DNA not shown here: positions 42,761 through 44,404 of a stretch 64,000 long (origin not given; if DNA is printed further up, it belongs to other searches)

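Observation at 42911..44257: Secreted tri-cupredoxin protein: three tandem type-1 copper domains, the third with a degenerate metal site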

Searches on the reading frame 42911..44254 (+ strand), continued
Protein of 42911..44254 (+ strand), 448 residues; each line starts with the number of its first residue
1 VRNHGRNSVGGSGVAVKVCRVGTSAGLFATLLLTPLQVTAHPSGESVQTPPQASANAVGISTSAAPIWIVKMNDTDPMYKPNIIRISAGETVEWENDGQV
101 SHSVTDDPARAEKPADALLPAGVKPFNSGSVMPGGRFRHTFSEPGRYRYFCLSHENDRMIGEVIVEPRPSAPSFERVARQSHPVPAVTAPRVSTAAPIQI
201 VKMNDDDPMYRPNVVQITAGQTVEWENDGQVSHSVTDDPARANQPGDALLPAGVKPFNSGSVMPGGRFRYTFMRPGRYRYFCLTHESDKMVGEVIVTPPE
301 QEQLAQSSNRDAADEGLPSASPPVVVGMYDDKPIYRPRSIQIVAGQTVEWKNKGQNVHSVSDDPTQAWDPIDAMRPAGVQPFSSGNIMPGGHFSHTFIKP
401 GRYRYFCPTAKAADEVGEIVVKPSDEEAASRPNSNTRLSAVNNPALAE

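Call 14: find_encoding_contigs(protein=P0019, flank=10000, max_places=2)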
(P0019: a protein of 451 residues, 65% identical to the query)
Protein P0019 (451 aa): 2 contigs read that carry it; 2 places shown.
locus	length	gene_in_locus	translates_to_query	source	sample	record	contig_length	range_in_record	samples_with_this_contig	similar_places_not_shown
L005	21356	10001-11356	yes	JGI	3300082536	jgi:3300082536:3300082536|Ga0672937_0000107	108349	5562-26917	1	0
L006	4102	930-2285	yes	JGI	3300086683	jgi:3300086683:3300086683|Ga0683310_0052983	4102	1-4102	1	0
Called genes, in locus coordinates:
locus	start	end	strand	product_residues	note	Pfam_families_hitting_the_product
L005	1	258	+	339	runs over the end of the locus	PF00535:Glycos_transf_2, PF10111:Glyco_tranf_2_2 (weak), PF13641:Glyco_tranf_2_3 (weak)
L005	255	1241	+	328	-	PF00551:Formyl_trans_N, PF02911:Formyl_trans_C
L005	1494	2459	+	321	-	PF01073:3Beta_HSD, PF01370:Epimerase, PF02719:Polysacc_synt_2, PF04321:RmlD_sub_bind, PF16363:GDP_Man_Dehyd, PF07993:NAD_binding_4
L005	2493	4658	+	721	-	PF23139:OB_YrrC, PF14520:HHH_5, PF14490:HHH_RecD2, PF13245:AAA_19, PF13604:AAA_30, PF13401:AAA_22 (weak), PF18335:SH3_13, PF13538:UvrD_C_2, +2 more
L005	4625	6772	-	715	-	PF00929:RNase_T, PF01541:GIY-YIG (weak), PF27096:UvrC_M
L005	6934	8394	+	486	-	PF01425:Amidase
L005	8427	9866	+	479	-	PF02934:GatB_N, PF02637:GatB_Yqey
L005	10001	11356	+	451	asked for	PF13473:Cupredoxin_1 (faint), PF00127:Copper-bind, PF00778:DIX (faint), PF00127:Copper-bind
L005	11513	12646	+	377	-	PF01075:Glyco_transf_9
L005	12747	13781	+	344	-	PF04613:LpxD, PF25084:LbH_EIF2B, PF25087:GMPPB_C (faint), PF00132:Hexapep, PF14602:Hexapep_2 (faint)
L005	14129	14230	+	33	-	-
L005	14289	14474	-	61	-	-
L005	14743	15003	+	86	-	-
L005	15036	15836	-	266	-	PF01145:Band_7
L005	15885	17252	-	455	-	PF25145:NfeD1b_N, PF24961:NfeD_membrane, PF01957:NfeD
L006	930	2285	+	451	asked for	PF13473:Cupredoxin_1 (faint), PF00127:Copper-bind, PF00778:DIX (faint), PF00127:Copper-bind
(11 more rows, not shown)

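Call 15: find_related_loci(query=A1, collection=genome_contigs, flank=6000)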
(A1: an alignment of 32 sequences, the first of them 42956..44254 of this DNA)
Query A1 (433 aa) in genome_contigs; peptide patterns used: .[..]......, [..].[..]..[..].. (x = any residue, [..] = any of these).
85 stretches matched a pattern; 4 encode a relative of the query (tblastn E <= 1e-3); 4 distinct loci.
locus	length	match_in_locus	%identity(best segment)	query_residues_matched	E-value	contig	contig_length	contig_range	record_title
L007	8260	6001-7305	65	1-433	0e+0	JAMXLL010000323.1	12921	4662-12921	MAG: Candidatus Binataceae bacterium isolate Bin.006_Pasture k127_8669722, whole genome shotgun sequence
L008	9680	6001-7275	63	6-429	8e-173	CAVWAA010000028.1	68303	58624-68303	MAG: Candidatus Binataceae bacterium isolate MFD03346.bin.3.102 genome assembly, contig: contig_54141, whole genome shot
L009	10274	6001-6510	52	10-432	4e-43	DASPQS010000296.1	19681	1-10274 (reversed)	MAG TPA_asm: Candidatus Binataceae bacterium isolate SMAG_U12205 k141_2879259, whole genome shotgun sequence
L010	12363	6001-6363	61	35-407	1e-40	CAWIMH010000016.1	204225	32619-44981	MAG: uncultured proteobacterium isolate MFD05377.bin.1.214 genome assembly, contig: contig_34652, whole genome shotgun s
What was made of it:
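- On Plastocyanin proper (TIGR02656 equivalog): The organism is Candidatus Binataceae (call 15).
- Organism: Candidatus Binataceae (call 15).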

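Call 16: predict_structure(alignment_id=A1)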
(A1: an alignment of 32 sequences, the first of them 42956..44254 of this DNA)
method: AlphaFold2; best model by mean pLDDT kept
length: 433 residues; sequences in the alignment: 32
mean_pLDDT: 66.0   pTM: 0.32
mean pLDDT of the five models: 66.0, 64.7, 64.3, 62.8, 61.2
residues with pLDDT >= 90: 2; 70-90: 280; 50-70: 32; < 50: 119
segments of 3 or more residues with pLDDT < 50: 1-50, 155-181, 285-304, 412-433
pLDDT, mean of each block of 10 residues (from residue 1): 39 39 35 28 28 77 80 82 85 82 83 83 85 82 83 52 26 27 75 81 77 82 76 72 76 77 79 78 44 25 54 83 81 85 82 74 78 81 84 67 78 36 30 30
secondary structure, 60 per line:
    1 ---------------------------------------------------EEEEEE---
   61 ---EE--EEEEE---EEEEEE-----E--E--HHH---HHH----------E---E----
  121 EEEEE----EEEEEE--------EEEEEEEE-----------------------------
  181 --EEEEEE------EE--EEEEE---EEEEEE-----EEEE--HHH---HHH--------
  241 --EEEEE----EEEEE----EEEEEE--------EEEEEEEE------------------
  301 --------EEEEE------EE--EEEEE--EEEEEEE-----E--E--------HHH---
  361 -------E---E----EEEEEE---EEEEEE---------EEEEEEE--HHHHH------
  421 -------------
elements in order: E52-57 E68-72 E76-81 E121-125 E130-135 E144-151 E183-188 E199-203 E207-212 E218-221 E243-247 E252-256 E261-266 E275-282 E309-313 E324-328 E331-337 E377-382 E386-391 E401-407 H410-414
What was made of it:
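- On Cupredoxin / plastocyanin-azurin family (PF00127): The AlphaFold2 model has three all-beta domains at pLDDT 72-85 (call 16).
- On Multicopper oxidase / copper nitrite reductase: Linkers are disordered and pTM is 0.32 (call 16).
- Checked: AlphaFold2 gives three beta-sandwiches at pLDDT 72-85, with linkers and termini below 50 (call 16).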

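Call 18: search_protein_representatives(protein=window:42956-44254:+)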
Query: 433 residues. Proteins with E-value up to 0.001 (for the whole library): 5159; up to 1e-10: 1015; up to 1e-30: 51. The best 150 are listed.
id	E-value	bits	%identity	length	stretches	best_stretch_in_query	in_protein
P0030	1.4e-172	591.3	65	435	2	2-296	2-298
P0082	6.2e-115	401.3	38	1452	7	38-290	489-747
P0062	7.1e-83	295.7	53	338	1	10-286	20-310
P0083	9.2e-57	209.6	33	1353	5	62-288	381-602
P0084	3.0e-54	201.4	36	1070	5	52-170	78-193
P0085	3.5e-52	194.6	35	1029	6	54-318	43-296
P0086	1.4e-50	189.3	34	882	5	41-348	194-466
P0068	7.5e-50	186.9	55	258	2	46-159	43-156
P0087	3.1e-49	184.8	54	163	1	126-284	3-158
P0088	1.5e-47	179.3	34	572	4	64-346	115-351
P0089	2.3e-46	175.4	33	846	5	108-289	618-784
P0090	5.8e-45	170.8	33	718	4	63-340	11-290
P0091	6.4e-43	164.0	33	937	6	110-286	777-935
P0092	2.8e-42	162.0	33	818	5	57-347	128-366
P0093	2.9e-42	161.9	33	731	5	111-348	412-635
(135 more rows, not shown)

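Call 19: fold_search(model_id=the predicted structure, library=pdb)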
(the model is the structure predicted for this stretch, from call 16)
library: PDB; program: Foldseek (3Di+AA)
matches with E <= 10: 1475; with E <= 0.001: 611
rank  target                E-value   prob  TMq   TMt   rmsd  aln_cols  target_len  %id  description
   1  9cck_A                5.7e-17  1.00  0.18  0.19  23.8       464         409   16  Multi-copper oxidase with a C-terminal cupredoxin domain from Nitrosopumilus maritimus (released 2025-02-05)
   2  6hbe_A                1.3e-15  1.00  0.19  0.19  22.5       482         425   14  Cu-containing nitrite reductase (NirK) from Thermus scotoductus SA-01 (released 2019-01-23)
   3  6hbe_C                1.1e-14  1.00  0.19  0.19  23.1       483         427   14  Cu-containing nitrite reductase (NirK) from Thermus scotoductus SA-01 (released 2019-01-23)
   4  2dv6_A                5.8e-14  1.00  0.25  0.25  24.2       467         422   16  Crystal structure of nitrite reductase from Hyphomicrobium denitrificans (released 2007-02-20)
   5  6tfo_B                3.2e-13  1.00  0.23  0.24  24.2       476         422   17  Crystal structure of as isolated three-domain copper-containing nitrite reductase from Hyphomicrobium denitrificans st (released 2020-06-10)
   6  6tfo_C                3.6e-13  1.00  0.23  0.24  24.3       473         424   17  Crystal structure of as isolated three-domain copper-containing nitrite reductase from Hyphomicrobium denitrificans st (released 2020-06-10)
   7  6tfd_A                6.4e-13  1.00  0.22  0.22  24.1       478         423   17  Crystal structure of nitrite and NO bound three-domain copper-containing nitrite reductase from Hyphomicrobium denitri (released 2020-06-10)
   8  2uxv_A                2.0e-12  1.00  0.19  0.19  19.6       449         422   12  SufI Protein from Escherichia Coli (released 2008-05-13)
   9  2uxt_B                1.4e-11  1.00  0.17  0.18  19.7       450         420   12  SufI Protein from Escherichia Coli (released 2008-05-13)
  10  9cpm                  1.6e-11  1.00  0.17  0.17  20.2       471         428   11  Thermus thermophilus HB27 laccase (Tth-Lac) mutant with partial deletion of beta-hairpin sequence (released 2025-02-05)
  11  3aw5                  1.7e-11  1.00  0.17  0.16  20.1       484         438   12  Structure of a multicopper oxidase from the hyperthermophilic archaeon Pyrobaculum aerophilum (released 2011-06-08)
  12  4f7k_A                2.3e-11  1.00  0.15  0.17  19.0       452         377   13  Crystal structure of Lac15 from a marine microbial metagenome (released 2013-05-22)
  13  2xu9                  3.6e-11  1.00  0.16  0.16  20.4       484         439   12  Crystal structure of Laccase from Thermus thermophilus HB27 (released 2011-10-26)
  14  2uxv_B                3.8e-11  1.00  0.17  0.17  19.7       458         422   12  SufI Protein from Escherichia Coli (released 2008-05-13)
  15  2uxt_A                4.0e-11  1.00  0.18  0.18  19.2       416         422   13  SufI Protein from Escherichia Coli (released 2008-05-13)
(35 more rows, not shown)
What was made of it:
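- On Cupredoxin / plastocyanin-azurin family (PF00127): Foldseek hits are exclusively cupredoxin-fold proteins (call 19).
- On Multicopper oxidase / copper nitrite reductase: TM-scores to these enzymes are 0.25 or below (call 19).
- Closest known: Redox-partner-tethered copper nitrite reductases and multicopper oxidases. Same: They are the top structural hits (call 19).
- Closest known: SufI/FtsP, a copper-free cupredoxin-fold protein. Same: It is a structural hit (2uxt/2uxv, call 19).
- Checked: All 50 listed Foldseek PDB hits are cupredoxin-fold proteins: multicopper oxidases, NirK, SufI, ceruloplasmin and coagulation factors V/VIII (call 19).
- AlphaFold2 gives three beta-sandwiches with disordered linkers (call 16), and the Foldseek hits are all cupredoxin folds (call 19). 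Foldseek's top hits are three-domain multicopper oxidases and NirK (call 19).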

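Call 30: find_encoding_contigs(protein=P0059, flank=8000, max_places=1)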
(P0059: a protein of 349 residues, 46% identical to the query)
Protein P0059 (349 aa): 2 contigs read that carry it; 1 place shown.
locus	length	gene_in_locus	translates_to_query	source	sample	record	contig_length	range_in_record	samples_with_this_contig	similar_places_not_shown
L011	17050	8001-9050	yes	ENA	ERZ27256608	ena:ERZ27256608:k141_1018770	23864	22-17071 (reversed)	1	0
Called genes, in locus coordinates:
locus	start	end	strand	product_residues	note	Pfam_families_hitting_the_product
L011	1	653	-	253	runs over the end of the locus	PF02463:SMC_N (faint), PF13476:AAA_23 (weak), PF00005:ABC_tran, PF13304:AAA_21 (faint)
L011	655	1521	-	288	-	PF00528:BPD_transp_1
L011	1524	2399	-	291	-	PF00528:BPD_transp_1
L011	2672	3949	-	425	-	PF02403:Seryl_tRNA_N, PF00587:tRNA-synt_2b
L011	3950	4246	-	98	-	PF02021:UPF0102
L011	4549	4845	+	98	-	PF02686:GatC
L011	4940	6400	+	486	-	PF01425:Amidase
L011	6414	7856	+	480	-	PF02934:GatB_N, PF02637:GatB_Yqey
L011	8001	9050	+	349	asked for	PF13473:Cupredoxin_1 (faint), PF00127:Copper-bind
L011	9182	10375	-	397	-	PF02771:Acyl-CoA_dh_N, PF02770:Acyl-CoA_dh_M, PF00441:Acyl-CoA_dh_1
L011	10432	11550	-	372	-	PF04909:Amidohydro_2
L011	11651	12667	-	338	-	PF08240:ADH_N, PF16912:Glu_dehyd_C (faint), PF00107:ADH_zinc_N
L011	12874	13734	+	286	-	PF02668:TauD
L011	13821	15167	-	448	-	PF12728:HTH_17, PF00285:Citrate_synt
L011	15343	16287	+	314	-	-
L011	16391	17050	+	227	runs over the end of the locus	?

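Call 31: find_encoding_contigs(protein=P0064, flank=8000, max_places=1)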
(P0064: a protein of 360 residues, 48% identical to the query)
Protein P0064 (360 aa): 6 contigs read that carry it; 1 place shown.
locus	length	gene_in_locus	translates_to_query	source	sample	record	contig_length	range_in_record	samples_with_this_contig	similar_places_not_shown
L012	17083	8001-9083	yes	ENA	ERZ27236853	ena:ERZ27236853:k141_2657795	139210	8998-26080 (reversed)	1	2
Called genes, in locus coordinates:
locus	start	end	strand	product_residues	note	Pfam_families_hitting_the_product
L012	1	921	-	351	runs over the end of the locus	PF00528:BPD_transp_1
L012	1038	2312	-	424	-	PF02403:Seryl_tRNA_N, PF00587:tRNA-synt_2b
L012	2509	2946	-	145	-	PF08378:NERD (weak), PF02021:UPF0102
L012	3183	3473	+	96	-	-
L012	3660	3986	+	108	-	PF02686:GatC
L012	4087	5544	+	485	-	PF01425:Amidase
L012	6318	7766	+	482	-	PF02934:GatB_N, PF02637:GatB_Yqey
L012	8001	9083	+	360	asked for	PF13473:Cupredoxin_1 (faint), PF00127:Copper-bind, PF11829:DUF3349 (faint)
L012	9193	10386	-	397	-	PF02771:Acyl-CoA_dh_N, PF02770:Acyl-CoA_dh_M, PF00441:Acyl-CoA_dh_1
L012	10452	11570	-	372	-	PF04909:Amidohydro_2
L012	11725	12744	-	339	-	PF08240:ADH_N, PF00107:ADH_zinc_N, PF13602:ADH_zinc_N_2 (weak)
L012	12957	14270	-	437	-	PF12728:HTH_17, PF13411:MerR_1 (faint), PF00285:Citrate_synt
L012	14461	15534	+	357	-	PF00296:Bac_luciferase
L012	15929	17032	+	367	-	PF01658:Inos-1-P_synth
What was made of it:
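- Tried and rejected: This is not conserved in the sampled two-domain orthologues (L011, L012; calls 30, 31), so a role in the LPS pathway was dropped.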

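Call 32: find_encoding_contigs(protein=P0076, flank=8000, max_places=2)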
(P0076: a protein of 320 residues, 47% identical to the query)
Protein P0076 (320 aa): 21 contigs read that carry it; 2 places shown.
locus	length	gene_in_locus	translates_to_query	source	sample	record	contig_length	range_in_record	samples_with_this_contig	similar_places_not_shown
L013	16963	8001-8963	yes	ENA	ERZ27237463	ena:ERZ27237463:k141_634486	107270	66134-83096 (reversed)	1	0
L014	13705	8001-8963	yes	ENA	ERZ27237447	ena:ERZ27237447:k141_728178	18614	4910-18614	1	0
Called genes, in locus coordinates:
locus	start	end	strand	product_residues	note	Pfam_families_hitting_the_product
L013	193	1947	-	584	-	PF00128:Alpha-amylase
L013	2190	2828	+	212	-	PF02545:Maf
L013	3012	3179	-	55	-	PF02416:TatA_B_E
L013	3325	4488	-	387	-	PF04389:Peptidase_M28 (weak), PF01546:Peptidase_M20, PF07687:M20_dimer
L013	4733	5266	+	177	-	PF22817:ApeP-like, PF07977:FabA, PF22818:ApeI-like, PF13279:4HBT_2 (weak)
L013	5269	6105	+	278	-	PF25084:LbH_EIF2B (faint), PF25087:GMPPB_C (weak), PF00132:Hexapep, PF13720:Acetyltransf_11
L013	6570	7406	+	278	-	PF17930:LpxI_N, PF06230:LpxI_C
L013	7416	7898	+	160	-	PF05163:DinB (weak), PF12867:DinB_2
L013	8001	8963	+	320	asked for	PF13473:Cupredoxin_1 (faint), PF00127:Copper-bind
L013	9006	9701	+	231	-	PF05345:He_PIG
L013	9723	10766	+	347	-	PF01408:GFO_IDH_MocA, PF22725:GFO_IDH_MocA_C3, PF02894:GFO_IDH_MocA_C (faint)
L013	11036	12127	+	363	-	PF13103:TonB_2, PF03544:TonB_C (weak)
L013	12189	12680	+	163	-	-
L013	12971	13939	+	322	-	PF01745:IPT (faint), PF01715:IPPT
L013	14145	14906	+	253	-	PF08220:HTH_DeoR, PF12840:HTH_20 (faint), PF00455:DeoRC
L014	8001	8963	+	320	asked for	PF13473:Cupredoxin_1 (faint), PF00127:Copper-bind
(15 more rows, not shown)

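Call 68: find_encoding_contigs(protein=P0078, flank=7000, max_places=3)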
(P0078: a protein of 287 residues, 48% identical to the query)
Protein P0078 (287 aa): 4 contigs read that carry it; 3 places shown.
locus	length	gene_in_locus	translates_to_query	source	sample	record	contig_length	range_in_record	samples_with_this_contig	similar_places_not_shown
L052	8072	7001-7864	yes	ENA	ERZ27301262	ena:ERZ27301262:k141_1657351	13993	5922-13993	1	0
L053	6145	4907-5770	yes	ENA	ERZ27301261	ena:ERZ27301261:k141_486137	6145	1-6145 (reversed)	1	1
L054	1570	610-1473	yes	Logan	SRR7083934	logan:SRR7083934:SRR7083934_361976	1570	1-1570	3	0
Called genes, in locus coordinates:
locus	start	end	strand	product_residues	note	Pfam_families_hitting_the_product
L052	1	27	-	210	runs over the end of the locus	PF01656:CbiA, PF03308:MeaB (weak), PF06564:CBP_BcsQ (faint), PF07015:VirC1, PF09140:MipZ, PF10609:ParA, PF13614:AAA_31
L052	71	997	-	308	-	PF02826:2-Hacid_dh_C, PF03446:NAD_binding_2 (weak)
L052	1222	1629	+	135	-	-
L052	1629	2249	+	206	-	PF01471:PG_binding_1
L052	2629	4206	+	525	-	PF02776:TPP_enzyme_N, PF00205:TPP_enzyme_M, PF02775:TPP_enzyme_C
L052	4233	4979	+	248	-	PF03358:FMN_red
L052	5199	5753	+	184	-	PF16694:Cytochrome_P460 (weak)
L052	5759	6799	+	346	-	PF00106:adh_short, PF08659:KR, PF13561:adh_short_C2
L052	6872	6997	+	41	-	-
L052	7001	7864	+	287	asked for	PF13442:Cytochrome_CBB3, PF00127:Copper-bind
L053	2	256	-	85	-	?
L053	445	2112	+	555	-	PF02776:TPP_enzyme_N, PF00205:TPP_enzyme_M, PF02775:TPP_enzyme_C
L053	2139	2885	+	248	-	PF03358:FMN_red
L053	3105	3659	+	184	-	PF16694:Cytochrome_P460 (weak)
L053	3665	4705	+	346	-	PF00106:adh_short, PF08659:KR, PF13561:adh_short_C2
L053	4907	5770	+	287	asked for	PF13442:Cytochrome_CBB3, PF00127:Copper-bind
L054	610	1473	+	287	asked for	PF13442:Cytochrome_CBB3, PF00127:Copper-bind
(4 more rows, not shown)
